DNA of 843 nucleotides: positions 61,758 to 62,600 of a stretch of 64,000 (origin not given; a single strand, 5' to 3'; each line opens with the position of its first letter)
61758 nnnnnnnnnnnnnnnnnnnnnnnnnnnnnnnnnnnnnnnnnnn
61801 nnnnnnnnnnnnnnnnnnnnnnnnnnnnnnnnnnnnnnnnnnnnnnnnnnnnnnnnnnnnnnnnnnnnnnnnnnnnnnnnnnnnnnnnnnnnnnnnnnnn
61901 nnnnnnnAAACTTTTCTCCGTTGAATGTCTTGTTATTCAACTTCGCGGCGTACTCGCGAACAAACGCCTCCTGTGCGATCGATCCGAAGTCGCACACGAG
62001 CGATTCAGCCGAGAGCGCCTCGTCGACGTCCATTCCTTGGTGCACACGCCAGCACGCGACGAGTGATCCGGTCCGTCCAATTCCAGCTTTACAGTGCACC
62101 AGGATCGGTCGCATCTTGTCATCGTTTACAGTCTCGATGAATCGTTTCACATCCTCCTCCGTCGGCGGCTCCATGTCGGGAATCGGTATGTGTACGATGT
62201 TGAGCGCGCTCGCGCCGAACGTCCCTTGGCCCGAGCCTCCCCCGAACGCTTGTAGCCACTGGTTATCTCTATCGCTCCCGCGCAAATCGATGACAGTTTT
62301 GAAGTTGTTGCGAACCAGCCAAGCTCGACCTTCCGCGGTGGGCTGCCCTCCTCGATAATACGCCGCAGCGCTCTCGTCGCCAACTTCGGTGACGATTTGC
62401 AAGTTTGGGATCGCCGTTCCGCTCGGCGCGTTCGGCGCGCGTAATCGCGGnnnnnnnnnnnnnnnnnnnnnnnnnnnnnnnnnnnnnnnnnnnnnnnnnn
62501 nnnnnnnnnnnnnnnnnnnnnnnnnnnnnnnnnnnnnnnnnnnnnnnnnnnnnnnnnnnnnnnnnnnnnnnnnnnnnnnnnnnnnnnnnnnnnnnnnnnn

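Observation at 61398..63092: NAD kinase fused to an N-terminal Siw14/PFA-DSP-like phosphatase domain (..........)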

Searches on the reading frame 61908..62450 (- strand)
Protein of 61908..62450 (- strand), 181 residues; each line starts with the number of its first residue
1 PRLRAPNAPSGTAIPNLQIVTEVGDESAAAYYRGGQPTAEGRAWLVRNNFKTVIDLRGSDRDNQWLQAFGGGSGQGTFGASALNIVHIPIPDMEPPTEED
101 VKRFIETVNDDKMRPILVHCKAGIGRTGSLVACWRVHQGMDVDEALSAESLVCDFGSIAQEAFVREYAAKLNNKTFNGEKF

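Call 37: search_protein_representatives(protein=window:61908-62450:-)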
Query: 181 residues. Proteins with E-value up to 0.001 (for the whole library): 4105; up to 1e-10: 224; up to 1e-30: 13. The best 150 are listed.
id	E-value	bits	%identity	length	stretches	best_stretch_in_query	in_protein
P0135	8.6e-117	403.8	99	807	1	1-181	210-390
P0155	3.4e-62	225.9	61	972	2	22-175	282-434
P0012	8.7e-49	182.2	62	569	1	46-175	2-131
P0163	1.7e-44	168.2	62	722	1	46-175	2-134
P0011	8.3e-42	159.5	63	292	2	28-137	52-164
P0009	4.7e-37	144.0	48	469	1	25-175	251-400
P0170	1.2e-34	136.1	47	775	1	7-171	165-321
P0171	1.6e-34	135.7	51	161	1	25-169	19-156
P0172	2.1e-32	128.8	46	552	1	4-172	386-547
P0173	1.0e-31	126.6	50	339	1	30-172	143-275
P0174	4.3e-31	124.5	50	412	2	80-178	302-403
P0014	8.2e-31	123.6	50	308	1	9-168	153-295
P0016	1.0e-30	123.3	54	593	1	31-170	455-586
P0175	7.1e-30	120.6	47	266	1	30-172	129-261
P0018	8.4e-30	120.4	49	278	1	18-171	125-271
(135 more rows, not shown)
